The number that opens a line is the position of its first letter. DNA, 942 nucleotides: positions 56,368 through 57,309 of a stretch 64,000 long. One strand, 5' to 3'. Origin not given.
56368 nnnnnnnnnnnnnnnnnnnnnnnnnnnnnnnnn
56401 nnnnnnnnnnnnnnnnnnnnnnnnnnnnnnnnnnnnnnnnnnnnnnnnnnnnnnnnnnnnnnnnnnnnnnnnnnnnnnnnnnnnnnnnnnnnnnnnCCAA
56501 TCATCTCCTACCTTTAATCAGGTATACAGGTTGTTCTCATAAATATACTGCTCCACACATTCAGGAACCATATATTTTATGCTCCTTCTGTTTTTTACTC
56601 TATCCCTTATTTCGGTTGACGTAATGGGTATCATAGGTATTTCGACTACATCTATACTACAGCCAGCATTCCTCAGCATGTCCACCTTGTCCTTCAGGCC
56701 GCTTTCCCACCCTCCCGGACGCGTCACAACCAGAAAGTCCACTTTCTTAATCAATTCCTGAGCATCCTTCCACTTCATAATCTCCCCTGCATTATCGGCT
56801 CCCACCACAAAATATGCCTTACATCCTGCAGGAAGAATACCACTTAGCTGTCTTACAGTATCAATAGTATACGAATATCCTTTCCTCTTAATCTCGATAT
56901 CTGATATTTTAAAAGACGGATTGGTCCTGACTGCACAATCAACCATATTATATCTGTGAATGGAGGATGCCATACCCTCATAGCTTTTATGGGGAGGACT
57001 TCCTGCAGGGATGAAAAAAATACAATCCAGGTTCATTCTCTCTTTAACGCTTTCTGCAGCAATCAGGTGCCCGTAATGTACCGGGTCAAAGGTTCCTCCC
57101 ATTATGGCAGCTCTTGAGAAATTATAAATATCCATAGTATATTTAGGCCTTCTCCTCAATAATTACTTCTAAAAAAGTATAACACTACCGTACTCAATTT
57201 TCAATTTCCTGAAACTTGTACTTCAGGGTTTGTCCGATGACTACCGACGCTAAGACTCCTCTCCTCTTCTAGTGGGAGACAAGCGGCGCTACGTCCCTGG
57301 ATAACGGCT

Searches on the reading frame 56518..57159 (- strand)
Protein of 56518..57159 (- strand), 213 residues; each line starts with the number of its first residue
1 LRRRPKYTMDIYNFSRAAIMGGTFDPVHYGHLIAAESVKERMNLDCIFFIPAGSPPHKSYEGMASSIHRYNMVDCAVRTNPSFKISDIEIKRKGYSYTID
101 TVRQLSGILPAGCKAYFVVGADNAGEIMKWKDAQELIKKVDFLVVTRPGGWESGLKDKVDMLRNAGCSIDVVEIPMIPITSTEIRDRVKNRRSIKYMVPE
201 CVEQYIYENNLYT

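Call 15: search_protein_families(library=ncbifam, proteins=[window:56518-57159:-])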
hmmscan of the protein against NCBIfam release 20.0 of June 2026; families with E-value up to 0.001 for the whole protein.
window:56518-57159:- (213 aa): 13 families
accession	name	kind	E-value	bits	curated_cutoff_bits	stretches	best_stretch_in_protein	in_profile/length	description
NF000840.1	PRK00071.1-3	equivalog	2.9e-66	222.8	150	1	14-213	5-199/201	nicotinate-nucleotide adenylyltransferase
TIGR00482.1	TIGR00482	equivalog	2.6e-53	180.9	112.45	1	19-212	1-194/194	nicotinate (nicotinamide) nucleotide adenylyltransferase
NF000841.0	PRK00071.1-4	equivalog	8.1e-52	175.8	197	1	16-212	8-192/194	nicotinate-nucleotide adenylyltransferase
NF000839.0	PRK00071.1-1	equivalog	2.2e-43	148.7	187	1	17-213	8-216/219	nicotinate-nucleotide adenylyltransferase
NF005519.0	PRK07152.1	equivalog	6.9e-41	140.4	315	1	16-212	2-184/361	nicotinate-nucleotide adenylyltransferase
NF005410.0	PRK06973.1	equivalog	1.4e-25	90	214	1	15-149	22-158/243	nicotinate-nucleotide adenylyltransferase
NF000843.0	PRK00071.2-2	equivalog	1.4e-23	83.5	240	1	15-150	12-144/212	nicotinate-nucleotide adenylyltransferase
NF000842.0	PRK00071.2-1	equivalog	2.7e-18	66.3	167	1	17-213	4-185/191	nicotinate-nucleotide adenylyltransferase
NF000845.0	PRK00071.2-4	equivalog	1.2e-16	60.8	210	1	18-159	11-149/197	nicotinate-nucleotide adenylyltransferase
NF000846.0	PRK00071.2-5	equivalog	2e-13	50.3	329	1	16-149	20-150/210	nicotinate-nucleotide adenylyltransferase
NF006479.0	PRK08887.1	equivalog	1.7e-09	37.7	164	1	16-145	3-131/174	nicotinate-nicotinamide nucleotide adenylyltransferase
TIGR00125.1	cyt_tran_rel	domain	1.7e-08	34.5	27.7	1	18-78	2-61/65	adenylyltransferase/cytidyltransferase family protein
TIGR01510.1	coaD_prev_kdtB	equivalog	0.00047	20.2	103.3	0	18-36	2-20/155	pantetheine-phosphate adenylyltransferase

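Call 17: find_homologous_proteins(query=window:56518-57135:-, max_evalue=1e-20)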
Query window:56518-57135:- (205 aa): 1255 proteins with E <= 1e-20 among 1416 candidates; the best 120 are listed.
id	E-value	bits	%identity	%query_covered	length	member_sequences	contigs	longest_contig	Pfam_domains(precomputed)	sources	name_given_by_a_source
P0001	9.8e-136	468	100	100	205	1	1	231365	PF01467.33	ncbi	-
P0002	2.9e-117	408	84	100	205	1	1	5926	PF01467.33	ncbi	-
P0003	4.5e-92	325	68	96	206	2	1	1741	PF01467.33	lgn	-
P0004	2.0e-77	278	58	98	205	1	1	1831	PF01467.33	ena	-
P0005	7.5e-77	276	61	96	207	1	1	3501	PF01467.33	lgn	-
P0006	1.0e-76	275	60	100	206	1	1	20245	PF01467.33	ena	-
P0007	9.2e-75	269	57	97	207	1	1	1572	PF01467.33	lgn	-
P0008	3.7e-73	264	56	100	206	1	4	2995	PF01467.33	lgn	-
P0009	2.7e-72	261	58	96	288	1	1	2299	PF01467.33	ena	-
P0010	4.0e-67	244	56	100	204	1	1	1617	PF01467.33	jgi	-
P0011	3.1e-65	238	51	96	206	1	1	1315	PF01467.33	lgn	-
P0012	3.3e-59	218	51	98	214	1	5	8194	PF01467.33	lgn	-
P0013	3.0e-58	215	48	96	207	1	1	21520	PF01467.33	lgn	-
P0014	3.7e-58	215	49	97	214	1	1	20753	PF01467.33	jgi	-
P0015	4.2e-57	211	47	99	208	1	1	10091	PF01467.33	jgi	jgi:nicotinate-nucleotide adenylyltransferase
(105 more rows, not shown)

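Call 18: find_encoding_contigs(protein=P0002, flank=10000, max_places=3)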
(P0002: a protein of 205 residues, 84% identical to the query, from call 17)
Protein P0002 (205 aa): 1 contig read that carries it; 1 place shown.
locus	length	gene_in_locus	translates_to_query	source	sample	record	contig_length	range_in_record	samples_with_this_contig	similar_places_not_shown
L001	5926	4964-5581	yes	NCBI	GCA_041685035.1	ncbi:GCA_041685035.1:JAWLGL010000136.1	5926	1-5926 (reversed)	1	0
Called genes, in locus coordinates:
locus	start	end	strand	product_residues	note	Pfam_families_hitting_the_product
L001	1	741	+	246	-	?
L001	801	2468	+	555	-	PF13177:DNA_pol3_delta2, PF00004:AAA, PF22608:DNAX_ATPase_lid, PF12169:DNA_pol3_gamma3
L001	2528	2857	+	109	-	PF02575:YbaB_DNA_bd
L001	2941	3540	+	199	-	PF21176:RecR_HhH, PF02132:RecR_ZnF (weak), PF13662:Toprim_4, PF01751:Toprim, PF21175:RecR_C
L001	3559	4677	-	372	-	PF06925:MGDG_synth, PF00534:Glycos_transf_1 (weak), PF04101:Glyco_tran_28_C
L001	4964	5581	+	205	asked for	PF01467:CTP_transf_like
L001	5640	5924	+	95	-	?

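Call 19: find_encoding_contigs(protein=P0006, flank=10000, max_places=3)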
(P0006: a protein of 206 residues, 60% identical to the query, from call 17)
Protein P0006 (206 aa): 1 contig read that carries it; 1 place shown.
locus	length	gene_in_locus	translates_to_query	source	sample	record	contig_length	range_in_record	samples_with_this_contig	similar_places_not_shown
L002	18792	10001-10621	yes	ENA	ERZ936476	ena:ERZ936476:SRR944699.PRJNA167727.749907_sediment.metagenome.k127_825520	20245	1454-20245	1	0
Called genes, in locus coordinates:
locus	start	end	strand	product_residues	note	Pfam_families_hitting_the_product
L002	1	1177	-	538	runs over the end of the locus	PF00664:ABC_membrane, PF00005:ABC_tran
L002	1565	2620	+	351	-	PF01300:Sua5_yciO_yrdC, PF03481:Sua5_C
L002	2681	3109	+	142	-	PF01451:LMWPc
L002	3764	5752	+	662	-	PF00989:PAS, PF08448:PAS_4 (weak), PF13426:PAS_9, PF08447:PAS_3 (weak), PF01590:GAF (weak), PF13185:GAF_2, PF13487:HD_5, PF01966:HD, +1 more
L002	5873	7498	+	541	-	PF13177:DNA_pol3_delta2, PF00004:AAA, PF13401:AAA_22 (faint), PF22608:DNAX_ATPase_lid, PF12169:DNA_pol3_gamma3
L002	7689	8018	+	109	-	PF02575:YbaB_DNA_bd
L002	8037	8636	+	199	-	PF21176:RecR_HhH, PF02132:RecR_ZnF, PF13662:Toprim_4, PF01751:Toprim, PF21175:RecR_C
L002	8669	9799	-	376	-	PF06925:MGDG_synth, PF00534:Glycos_transf_1, PF04101:Glyco_tran_28_C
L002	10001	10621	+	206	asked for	PF01467:CTP_transf_like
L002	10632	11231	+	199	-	PF01966:HD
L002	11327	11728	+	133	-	PF01042:Ribonuc_L-PSP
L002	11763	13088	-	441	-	PF00768:Peptidase_S11, PF13354:Beta-lactamase2, PF07943:PBP5_C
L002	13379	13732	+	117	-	PF00072:Response_reg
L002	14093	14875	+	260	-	PF10531:SLBB, PF00633:HHH, PF12836:HHH_3, PF14520:HHH_5 (faint)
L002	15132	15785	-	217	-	-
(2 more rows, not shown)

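Call 20: find_encoding_contigs(protein=P0001, flank=10000, max_places=3)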
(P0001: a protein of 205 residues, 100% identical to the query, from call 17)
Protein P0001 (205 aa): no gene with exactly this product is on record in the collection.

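Call 65: find_encoding_contigs(protein=P0003, flank=5000, max_places=2)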
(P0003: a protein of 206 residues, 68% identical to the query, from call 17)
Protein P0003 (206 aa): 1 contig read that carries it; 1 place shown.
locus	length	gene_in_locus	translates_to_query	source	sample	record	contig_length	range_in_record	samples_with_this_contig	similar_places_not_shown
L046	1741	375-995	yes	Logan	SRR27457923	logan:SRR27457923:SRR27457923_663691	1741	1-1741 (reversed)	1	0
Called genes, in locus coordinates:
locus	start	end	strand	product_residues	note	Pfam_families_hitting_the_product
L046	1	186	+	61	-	?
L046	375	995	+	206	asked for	PF01467:CTP_transf_like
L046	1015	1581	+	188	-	PF01966:HD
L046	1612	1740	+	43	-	?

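Call 66: find_encoding_contigs(protein=P0005, flank=5000, max_places=2)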
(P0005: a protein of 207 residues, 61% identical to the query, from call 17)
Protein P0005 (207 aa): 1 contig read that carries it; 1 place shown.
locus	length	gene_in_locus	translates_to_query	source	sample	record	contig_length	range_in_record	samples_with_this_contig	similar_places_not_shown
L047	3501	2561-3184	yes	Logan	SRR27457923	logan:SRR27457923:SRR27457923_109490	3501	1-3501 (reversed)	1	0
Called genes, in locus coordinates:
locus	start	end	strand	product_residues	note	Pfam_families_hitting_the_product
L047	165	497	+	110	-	PF02575:YbaB_DNA_bd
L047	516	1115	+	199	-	PF21176:RecR_HhH, PF02132:RecR_ZnF (weak), PF13662:Toprim_4, PF01751:Toprim, PF21175:RecR_C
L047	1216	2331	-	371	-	PF06925:MGDG_synth, PF00534:Glycos_transf_1 (weak), PF04101:Glyco_tran_28_C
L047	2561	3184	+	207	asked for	PF01467:CTP_transf_like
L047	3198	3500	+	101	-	?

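Call 67: find_encoding_contigs(protein=P0013, flank=8000, max_places=2)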
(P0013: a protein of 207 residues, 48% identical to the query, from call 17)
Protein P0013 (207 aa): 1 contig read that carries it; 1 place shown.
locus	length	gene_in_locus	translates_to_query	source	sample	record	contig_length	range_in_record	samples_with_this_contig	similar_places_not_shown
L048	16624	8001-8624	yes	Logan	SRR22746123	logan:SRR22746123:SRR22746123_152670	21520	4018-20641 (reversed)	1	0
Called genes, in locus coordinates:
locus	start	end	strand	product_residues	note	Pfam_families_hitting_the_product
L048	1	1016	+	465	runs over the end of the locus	PF00860:Xan_ur_permease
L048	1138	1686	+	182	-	PF00731:AIRC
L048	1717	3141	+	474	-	PF13230:GATase_4 (weak), PF13522:GATase_6, PF13537:GATase_7, PF00156:Pribosyltran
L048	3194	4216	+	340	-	PF00586:AIRS, PF02769:AIRS_C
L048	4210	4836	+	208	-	PF00551:Formyl_trans_N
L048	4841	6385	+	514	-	PF02142:MGS, PF01808:AICARFT_IMPCHas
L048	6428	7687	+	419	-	PF02844:GARS_N, PF01071:GARS_A, PF02655:ATP-grasp_3 (weak), PF02786:CPSase_L_D2 (weak), PF02222:ATP-grasp (weak), PF02843:GARS_C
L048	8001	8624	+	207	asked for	PF01467:CTP_transf_like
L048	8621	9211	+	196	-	PF01966:HD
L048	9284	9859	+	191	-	PF13399:LytR_C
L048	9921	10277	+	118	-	PF02410:RsfS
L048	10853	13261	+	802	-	PF00133:tRNA-synt_1, PF01406:tRNA-synt_1e (faint), PF09334:tRNA-synt_1g, PF13603:tRNA-synt_1_2, PF00133:tRNA-synt_1, PF08264:Anticodon_1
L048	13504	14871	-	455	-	PF03023:MurJ (weak), PF01554:MatE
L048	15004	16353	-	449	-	PF02113:Peptidase_S13 (weak), PF00768:Peptidase_S11, PF13354:Beta-lactamase2, PF07943:PBP5_C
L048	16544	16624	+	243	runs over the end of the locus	PF22461:SLBB_2 (faint), PF10531:SLBB, PF00633:HHH (weak), PF03934:T2SSK (weak), PF12836:HHH_3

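Call 77: list_cluster_members(proteins=[P0001, P0002])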
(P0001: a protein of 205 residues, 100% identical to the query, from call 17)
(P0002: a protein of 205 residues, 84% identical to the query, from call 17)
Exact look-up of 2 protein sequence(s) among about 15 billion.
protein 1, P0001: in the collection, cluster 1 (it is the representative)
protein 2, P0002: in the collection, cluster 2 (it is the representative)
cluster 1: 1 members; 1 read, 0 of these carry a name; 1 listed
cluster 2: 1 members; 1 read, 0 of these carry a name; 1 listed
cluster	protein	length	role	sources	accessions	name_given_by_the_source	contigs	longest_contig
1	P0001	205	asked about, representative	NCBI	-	-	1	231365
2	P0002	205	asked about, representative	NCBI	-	-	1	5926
